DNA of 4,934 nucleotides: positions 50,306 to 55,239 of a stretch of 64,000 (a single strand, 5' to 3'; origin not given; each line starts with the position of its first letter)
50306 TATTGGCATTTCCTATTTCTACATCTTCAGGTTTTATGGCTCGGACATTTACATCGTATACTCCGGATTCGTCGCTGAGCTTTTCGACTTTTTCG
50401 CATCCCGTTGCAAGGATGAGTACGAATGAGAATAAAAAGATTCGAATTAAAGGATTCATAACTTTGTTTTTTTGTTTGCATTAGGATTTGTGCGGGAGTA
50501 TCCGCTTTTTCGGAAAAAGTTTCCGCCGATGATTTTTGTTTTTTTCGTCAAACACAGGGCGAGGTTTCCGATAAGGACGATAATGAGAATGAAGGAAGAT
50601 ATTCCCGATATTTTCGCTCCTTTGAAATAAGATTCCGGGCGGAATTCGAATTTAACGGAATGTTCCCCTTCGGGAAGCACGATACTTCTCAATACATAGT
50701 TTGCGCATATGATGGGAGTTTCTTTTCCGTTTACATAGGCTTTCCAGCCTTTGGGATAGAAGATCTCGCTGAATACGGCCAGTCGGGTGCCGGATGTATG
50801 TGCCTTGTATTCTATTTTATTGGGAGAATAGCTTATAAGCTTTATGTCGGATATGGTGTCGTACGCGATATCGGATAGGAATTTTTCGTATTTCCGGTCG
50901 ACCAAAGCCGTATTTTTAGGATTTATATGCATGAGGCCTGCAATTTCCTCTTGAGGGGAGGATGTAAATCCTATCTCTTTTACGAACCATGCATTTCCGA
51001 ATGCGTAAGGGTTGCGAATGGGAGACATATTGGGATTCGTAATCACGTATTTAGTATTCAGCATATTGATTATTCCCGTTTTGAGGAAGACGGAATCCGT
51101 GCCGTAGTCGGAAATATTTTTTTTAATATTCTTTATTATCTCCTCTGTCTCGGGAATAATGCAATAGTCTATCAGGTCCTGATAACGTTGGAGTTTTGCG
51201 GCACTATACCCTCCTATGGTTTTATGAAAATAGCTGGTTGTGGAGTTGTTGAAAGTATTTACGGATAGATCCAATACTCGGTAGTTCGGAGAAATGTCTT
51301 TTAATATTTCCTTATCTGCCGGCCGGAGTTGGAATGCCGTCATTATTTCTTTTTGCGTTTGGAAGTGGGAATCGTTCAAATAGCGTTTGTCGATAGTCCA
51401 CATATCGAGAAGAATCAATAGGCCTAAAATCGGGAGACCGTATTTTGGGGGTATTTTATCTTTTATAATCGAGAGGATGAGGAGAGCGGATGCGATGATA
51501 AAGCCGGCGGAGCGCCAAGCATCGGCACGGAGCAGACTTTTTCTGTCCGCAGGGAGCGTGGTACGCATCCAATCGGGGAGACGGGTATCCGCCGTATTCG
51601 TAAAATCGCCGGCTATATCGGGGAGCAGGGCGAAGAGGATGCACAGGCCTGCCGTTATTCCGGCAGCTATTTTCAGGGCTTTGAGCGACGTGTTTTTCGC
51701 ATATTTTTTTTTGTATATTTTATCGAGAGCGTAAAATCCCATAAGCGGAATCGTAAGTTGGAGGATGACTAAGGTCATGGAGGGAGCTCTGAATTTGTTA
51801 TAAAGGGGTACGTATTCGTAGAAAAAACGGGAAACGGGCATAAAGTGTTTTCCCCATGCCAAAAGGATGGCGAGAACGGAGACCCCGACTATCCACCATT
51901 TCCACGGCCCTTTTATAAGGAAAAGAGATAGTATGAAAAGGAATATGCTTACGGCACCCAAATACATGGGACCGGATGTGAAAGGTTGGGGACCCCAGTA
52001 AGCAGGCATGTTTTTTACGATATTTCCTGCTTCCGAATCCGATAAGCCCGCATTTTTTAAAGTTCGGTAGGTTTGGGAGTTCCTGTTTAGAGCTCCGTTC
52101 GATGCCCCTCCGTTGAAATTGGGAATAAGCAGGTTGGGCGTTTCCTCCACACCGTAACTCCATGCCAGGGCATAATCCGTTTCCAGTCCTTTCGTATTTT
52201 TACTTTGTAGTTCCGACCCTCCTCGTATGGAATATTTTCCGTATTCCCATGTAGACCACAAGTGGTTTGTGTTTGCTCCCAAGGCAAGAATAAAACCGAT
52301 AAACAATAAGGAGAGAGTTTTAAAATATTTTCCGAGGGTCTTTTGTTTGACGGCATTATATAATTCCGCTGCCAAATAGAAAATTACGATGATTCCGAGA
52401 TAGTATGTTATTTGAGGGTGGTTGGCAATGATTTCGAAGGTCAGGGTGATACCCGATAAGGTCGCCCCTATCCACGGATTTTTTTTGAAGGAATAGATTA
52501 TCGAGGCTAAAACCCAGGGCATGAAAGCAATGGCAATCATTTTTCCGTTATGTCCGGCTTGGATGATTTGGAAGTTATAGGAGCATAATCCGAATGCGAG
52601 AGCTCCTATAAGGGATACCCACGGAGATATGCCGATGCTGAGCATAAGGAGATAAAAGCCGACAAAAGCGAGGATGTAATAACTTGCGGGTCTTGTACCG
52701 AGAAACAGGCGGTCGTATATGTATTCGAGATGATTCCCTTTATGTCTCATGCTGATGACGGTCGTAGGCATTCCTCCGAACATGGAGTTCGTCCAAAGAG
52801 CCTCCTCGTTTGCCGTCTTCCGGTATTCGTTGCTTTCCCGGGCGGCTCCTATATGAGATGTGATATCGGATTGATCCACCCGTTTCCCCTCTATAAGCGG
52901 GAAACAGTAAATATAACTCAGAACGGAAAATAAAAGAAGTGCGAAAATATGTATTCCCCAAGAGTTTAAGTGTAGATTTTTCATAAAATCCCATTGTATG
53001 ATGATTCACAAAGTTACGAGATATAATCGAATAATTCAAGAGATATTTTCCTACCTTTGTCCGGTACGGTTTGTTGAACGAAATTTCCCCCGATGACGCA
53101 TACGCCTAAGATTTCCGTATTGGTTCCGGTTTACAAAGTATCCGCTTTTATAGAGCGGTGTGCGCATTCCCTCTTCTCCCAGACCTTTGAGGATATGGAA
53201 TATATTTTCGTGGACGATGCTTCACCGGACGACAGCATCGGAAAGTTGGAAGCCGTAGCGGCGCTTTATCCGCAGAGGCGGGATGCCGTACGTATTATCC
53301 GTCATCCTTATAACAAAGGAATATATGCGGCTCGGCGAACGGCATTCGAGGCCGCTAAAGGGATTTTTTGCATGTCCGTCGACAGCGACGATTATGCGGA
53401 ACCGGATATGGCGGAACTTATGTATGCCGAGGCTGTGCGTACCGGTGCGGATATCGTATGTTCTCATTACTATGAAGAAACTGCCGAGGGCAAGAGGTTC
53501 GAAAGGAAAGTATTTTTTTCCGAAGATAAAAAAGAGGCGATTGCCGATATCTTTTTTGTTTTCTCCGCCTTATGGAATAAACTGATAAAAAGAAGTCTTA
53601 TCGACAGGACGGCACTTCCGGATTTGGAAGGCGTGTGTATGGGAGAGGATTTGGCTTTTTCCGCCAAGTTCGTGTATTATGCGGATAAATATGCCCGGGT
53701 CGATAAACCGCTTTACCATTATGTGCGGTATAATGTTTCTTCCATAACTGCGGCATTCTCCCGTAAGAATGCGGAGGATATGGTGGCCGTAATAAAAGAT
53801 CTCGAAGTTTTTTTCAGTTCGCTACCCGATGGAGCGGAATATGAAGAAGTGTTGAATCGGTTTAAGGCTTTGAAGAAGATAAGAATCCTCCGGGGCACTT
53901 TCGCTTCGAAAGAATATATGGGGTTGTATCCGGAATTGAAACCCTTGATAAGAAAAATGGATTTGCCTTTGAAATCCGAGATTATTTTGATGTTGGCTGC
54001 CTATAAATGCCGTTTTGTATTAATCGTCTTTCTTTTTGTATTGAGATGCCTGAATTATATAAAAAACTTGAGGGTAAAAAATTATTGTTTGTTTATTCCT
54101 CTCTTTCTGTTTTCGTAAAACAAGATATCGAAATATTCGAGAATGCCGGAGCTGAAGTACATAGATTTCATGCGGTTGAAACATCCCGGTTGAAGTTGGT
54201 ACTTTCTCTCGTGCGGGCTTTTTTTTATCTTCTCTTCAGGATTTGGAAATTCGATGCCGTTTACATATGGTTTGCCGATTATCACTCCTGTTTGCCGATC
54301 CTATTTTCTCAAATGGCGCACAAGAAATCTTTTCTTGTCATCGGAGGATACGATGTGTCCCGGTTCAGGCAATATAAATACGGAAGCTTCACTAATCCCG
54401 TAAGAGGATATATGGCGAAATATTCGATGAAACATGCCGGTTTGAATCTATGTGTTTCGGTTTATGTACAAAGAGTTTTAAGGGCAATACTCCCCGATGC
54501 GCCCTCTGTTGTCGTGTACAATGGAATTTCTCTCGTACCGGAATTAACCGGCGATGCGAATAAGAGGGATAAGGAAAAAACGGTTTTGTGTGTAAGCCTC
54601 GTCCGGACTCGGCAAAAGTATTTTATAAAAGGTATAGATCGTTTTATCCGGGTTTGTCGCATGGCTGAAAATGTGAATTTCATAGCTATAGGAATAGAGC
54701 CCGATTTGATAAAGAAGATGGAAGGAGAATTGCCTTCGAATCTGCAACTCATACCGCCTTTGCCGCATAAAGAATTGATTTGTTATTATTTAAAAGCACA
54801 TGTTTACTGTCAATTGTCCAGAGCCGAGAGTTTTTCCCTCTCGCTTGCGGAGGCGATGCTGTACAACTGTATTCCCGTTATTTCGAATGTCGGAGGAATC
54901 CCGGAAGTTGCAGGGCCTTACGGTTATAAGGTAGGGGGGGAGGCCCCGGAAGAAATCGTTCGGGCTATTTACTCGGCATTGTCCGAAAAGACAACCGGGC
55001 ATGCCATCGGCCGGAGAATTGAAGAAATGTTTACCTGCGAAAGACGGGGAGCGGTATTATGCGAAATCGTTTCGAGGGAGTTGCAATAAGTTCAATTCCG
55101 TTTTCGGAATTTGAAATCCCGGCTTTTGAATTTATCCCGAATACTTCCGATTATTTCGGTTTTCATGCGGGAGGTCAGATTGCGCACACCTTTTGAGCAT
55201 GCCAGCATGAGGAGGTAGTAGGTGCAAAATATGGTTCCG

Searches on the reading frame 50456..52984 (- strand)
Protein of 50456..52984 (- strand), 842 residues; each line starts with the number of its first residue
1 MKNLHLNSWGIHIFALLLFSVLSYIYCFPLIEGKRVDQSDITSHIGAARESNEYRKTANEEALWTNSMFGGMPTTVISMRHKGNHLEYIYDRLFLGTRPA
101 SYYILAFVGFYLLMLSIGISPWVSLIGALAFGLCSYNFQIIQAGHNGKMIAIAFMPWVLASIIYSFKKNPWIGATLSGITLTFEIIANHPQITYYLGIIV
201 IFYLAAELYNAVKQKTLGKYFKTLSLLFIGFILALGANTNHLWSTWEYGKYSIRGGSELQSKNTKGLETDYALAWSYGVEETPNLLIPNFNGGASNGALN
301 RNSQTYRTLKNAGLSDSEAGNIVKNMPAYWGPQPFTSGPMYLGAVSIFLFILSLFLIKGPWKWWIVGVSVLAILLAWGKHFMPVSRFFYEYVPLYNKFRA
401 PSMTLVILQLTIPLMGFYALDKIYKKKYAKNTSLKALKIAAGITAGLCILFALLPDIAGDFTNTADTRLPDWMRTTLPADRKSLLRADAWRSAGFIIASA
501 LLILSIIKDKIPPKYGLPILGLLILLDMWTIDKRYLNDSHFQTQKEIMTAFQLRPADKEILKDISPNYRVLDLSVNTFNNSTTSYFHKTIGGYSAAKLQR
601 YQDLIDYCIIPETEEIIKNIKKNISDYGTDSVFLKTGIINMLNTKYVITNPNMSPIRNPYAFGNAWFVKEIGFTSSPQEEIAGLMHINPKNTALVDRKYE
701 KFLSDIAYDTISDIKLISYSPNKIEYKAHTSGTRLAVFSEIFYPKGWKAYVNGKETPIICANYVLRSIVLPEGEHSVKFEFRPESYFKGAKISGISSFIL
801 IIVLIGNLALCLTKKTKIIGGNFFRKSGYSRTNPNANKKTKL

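Call 59: search_protein_families(library=pfam, proteins=[window:50456-52984:-], max_evalue=0.001)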
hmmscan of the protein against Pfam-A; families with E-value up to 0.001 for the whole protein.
window:50456-52984:- (842 aa): 1 family
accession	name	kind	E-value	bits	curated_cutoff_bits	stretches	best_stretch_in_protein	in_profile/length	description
PF09586.16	YfhO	-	4.9e-10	38.9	28.5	1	690-793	732-835/835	Bacterial membrane protein YfhO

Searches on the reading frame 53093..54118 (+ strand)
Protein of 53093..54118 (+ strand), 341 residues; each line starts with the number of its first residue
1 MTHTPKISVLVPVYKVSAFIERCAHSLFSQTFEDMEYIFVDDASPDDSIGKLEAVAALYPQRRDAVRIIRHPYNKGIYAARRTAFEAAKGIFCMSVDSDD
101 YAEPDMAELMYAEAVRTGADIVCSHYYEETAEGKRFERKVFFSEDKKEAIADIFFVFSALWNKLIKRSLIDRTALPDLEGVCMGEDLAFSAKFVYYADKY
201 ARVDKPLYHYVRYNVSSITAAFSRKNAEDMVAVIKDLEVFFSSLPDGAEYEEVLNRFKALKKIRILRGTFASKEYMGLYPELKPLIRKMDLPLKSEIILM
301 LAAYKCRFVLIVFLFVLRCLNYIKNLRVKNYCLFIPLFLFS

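Call 59: search_protein_families(library=pfam, proteins=[window:53093-54118:+], max_evalue=0.001)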
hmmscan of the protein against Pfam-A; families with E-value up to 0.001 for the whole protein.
window:53093-54118:+ (341 aa): 1 family
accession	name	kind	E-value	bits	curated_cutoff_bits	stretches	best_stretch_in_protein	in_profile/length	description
PF00535.33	Glycos_transf_2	-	1.3e-27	97.2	23.3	1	8-142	1-131/168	Glycosyl transferase family 2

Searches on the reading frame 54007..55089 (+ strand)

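Call 59: search_protein_families(library=pfam, proteins=[window:54007-55089:+], max_evalue=0.001)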
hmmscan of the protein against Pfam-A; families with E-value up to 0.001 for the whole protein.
window:54007-55089:+ (360 aa): 3 families
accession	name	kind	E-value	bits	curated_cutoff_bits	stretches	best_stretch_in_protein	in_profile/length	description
PF00534.26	Glycos_transf_1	-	4.1e-17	62.7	26.4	1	185-338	10-169/172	Glycosyl transferases group 1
PF13692.12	Glyco_trans_1_4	-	3.4e-12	47.3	27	1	191-326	2-141/142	Glycosyl transferases group 1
PF13439.12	Glyco_transf_4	-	5.2e-05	23.8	28.5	1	49-176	38-168/170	Glycosyltransferase Family 4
